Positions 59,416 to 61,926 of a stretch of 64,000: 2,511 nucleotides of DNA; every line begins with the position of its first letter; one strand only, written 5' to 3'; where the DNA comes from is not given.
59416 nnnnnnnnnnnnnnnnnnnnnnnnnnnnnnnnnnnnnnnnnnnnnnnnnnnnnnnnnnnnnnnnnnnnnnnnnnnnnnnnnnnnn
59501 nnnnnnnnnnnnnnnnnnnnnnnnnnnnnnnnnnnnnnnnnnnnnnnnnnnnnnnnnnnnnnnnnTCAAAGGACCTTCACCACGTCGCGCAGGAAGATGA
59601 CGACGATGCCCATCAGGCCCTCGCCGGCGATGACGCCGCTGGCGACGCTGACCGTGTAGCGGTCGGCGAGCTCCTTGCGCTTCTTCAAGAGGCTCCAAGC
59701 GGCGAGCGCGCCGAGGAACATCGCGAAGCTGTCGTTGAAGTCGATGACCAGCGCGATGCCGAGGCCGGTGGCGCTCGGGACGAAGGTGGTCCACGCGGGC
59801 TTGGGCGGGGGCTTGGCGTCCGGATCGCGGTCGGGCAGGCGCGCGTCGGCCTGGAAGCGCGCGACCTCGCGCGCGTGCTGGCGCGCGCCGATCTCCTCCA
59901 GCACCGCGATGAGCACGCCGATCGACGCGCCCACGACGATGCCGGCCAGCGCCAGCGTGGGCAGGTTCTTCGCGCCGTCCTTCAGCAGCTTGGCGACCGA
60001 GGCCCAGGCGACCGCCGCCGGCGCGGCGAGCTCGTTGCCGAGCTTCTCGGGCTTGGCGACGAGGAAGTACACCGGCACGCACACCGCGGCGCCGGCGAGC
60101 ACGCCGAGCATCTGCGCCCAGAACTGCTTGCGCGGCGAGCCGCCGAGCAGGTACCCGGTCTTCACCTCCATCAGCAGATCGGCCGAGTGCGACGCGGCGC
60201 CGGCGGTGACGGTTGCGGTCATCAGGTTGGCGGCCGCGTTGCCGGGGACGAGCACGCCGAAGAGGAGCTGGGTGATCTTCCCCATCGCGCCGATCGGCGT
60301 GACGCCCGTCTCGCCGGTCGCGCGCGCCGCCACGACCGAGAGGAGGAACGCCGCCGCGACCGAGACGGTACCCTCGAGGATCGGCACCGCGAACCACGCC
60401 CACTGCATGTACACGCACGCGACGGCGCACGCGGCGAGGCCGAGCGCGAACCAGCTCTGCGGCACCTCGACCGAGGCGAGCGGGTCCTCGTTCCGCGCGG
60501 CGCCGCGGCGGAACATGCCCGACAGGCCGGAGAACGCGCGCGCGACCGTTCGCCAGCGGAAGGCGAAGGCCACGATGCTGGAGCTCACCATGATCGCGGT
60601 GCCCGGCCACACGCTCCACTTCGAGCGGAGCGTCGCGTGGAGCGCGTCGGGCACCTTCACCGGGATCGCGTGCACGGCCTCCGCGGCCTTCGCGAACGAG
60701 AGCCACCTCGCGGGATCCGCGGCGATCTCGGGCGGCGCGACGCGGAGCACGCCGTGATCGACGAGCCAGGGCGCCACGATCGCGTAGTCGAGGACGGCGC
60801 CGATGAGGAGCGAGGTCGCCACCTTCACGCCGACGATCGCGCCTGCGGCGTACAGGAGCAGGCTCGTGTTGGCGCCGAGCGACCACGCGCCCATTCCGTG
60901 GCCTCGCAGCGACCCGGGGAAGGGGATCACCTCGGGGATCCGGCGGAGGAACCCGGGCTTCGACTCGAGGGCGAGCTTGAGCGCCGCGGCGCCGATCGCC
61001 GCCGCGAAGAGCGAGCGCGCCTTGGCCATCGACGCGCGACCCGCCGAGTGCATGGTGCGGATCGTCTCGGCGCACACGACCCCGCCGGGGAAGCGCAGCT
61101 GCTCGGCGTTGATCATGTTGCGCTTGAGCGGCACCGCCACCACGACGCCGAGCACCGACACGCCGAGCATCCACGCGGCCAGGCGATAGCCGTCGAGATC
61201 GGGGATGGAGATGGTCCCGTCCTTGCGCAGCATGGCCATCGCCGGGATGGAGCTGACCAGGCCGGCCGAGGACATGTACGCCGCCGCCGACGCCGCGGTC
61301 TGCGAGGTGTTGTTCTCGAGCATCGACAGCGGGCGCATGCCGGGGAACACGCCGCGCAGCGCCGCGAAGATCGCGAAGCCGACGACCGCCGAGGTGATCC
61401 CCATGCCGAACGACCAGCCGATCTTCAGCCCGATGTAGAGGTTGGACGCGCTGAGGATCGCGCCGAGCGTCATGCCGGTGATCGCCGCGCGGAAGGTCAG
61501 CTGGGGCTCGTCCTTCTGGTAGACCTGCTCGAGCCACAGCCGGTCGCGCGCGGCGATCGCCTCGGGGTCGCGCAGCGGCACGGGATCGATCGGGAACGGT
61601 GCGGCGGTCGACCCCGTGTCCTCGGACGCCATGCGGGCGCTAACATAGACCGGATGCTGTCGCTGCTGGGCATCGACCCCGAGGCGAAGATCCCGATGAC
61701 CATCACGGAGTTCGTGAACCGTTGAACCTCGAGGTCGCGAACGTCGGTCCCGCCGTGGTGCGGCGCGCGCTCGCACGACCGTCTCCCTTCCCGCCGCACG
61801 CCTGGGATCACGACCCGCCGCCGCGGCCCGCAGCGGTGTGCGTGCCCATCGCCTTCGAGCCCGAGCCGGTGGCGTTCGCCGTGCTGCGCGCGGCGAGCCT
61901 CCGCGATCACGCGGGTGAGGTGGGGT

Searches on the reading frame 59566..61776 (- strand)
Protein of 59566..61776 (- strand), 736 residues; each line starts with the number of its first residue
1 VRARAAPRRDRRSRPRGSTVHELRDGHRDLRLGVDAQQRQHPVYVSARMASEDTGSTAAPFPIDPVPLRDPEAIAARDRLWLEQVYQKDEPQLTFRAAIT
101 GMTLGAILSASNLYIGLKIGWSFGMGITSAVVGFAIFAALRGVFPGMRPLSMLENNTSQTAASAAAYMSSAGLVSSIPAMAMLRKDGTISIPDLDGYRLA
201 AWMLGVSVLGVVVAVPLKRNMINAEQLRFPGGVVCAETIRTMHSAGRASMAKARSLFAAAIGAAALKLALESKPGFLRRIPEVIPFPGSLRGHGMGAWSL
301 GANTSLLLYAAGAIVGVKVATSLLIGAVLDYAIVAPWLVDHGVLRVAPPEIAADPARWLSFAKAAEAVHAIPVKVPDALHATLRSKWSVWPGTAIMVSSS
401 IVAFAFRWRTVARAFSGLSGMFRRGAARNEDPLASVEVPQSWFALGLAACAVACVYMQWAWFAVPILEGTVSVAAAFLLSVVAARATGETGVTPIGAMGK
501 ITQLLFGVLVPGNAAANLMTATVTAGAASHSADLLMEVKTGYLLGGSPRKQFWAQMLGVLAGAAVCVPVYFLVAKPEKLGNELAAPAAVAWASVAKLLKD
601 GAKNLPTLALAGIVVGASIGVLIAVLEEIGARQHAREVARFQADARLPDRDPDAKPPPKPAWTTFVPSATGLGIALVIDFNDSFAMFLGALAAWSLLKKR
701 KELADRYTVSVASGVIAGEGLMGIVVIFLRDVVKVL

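Call 100: search_protein_families(library=pfam, proteins=[window:59566-61776:-], max_evalue=0.001)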
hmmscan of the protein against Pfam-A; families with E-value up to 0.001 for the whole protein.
window:59566-61776:- (736 aa): 1 family
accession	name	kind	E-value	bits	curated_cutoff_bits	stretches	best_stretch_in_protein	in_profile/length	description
PF03169.20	OPT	-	3.6e-97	327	25.8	1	92-729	1-622/623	OPT oligopeptide transporter protein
